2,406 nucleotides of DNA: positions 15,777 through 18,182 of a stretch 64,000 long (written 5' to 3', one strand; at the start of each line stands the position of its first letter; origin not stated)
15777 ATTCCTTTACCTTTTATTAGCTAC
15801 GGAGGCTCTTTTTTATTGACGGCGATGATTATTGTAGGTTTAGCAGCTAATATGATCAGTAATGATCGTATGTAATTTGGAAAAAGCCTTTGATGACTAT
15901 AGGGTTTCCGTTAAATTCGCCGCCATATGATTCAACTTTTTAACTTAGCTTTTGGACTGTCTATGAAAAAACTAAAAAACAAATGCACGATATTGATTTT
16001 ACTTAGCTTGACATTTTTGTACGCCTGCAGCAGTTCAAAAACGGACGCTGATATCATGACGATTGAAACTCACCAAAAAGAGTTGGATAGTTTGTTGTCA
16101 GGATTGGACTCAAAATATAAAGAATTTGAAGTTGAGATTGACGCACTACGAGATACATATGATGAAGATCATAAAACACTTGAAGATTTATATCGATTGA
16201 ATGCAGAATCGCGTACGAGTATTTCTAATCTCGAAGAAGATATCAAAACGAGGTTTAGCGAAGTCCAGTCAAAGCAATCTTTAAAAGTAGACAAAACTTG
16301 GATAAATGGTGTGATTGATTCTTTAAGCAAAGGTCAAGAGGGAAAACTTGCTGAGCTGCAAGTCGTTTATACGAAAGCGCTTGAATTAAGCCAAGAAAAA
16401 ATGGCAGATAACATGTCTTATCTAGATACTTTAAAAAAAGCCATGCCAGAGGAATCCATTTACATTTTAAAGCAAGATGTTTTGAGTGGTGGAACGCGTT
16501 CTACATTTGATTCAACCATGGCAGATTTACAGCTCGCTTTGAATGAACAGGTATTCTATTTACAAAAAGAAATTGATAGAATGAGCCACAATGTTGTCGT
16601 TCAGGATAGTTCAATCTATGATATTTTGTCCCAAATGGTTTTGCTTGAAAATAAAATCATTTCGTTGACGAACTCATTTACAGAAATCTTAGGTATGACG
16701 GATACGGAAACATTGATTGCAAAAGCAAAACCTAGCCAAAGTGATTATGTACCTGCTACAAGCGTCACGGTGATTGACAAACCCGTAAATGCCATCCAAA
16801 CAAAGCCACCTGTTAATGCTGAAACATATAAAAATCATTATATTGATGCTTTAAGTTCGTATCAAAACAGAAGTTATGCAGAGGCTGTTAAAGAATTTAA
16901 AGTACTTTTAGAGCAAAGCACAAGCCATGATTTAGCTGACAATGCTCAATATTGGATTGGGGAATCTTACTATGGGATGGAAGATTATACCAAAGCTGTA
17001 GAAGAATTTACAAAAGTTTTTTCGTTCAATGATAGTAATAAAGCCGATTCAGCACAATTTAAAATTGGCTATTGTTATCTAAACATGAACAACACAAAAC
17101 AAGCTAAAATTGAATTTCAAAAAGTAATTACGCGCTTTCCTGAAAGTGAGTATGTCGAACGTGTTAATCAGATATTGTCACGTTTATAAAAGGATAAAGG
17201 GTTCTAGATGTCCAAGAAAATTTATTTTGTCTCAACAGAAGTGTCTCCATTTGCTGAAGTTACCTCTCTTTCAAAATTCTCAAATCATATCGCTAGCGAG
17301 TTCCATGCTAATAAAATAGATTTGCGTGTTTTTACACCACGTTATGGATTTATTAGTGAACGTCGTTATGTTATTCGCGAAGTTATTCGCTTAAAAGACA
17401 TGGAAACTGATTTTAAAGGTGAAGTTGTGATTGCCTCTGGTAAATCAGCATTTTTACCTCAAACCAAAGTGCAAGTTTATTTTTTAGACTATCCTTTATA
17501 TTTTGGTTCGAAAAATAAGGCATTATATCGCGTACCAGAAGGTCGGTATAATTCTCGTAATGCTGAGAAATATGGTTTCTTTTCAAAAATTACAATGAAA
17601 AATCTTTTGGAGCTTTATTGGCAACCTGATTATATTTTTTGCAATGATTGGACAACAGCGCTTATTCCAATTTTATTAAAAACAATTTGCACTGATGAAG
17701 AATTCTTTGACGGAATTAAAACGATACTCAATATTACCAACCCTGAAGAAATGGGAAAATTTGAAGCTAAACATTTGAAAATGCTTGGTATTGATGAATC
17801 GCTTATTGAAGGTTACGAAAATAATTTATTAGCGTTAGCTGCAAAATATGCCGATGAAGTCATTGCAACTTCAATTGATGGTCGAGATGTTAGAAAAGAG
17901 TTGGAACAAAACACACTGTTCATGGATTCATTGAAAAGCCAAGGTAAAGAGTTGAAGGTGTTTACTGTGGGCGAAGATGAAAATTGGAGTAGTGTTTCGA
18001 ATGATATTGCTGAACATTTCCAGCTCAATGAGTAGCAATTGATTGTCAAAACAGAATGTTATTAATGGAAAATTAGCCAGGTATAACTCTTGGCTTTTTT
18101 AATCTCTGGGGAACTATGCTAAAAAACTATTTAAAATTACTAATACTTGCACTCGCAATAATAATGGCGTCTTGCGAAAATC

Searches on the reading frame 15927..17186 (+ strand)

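Call 54: search_protein_families(library=pfam, proteins=[window:15927-17186:+], max_evalue=0.00001)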
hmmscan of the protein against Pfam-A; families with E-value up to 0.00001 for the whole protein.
window:15927-17186:+ (420 aa): 5 families
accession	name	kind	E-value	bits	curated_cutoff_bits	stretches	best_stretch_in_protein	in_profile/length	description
PF13174.12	TPR_6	-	7.2e-14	51.8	26.3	1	376-407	2-33/33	Tetratricopeptide repeat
PF07719.23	TPR_2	-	1.1e-09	38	27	0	340-368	3-31/34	Tetratricopeptide repeat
PF13181.12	TPR_8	-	2.8e-09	36.8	25.7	0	376-405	3-32/34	Tetratricopeptide repeat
PF13525.12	YfiO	-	7.1e-07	29.6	25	0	300-418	4-134/203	Outer membrane lipoprotein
PF00515.34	TPR_1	-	1.9e-06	27.9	27.8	0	340-368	3-31/34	Tetratricopeptide repeat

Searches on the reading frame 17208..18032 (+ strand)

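Call 54: search_protein_families(library=pfam, proteins=[window:17208-18032:+], max_evalue=0.00001)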
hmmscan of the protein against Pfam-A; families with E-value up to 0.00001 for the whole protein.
window:17208-18032:+ (275 aa): 1 family
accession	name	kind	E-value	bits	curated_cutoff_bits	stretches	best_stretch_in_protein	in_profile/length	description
PF08323.17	Glyco_transf_5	-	3.4e-39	135.4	22.7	1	4-222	1-217/239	Starch synthase catalytic domain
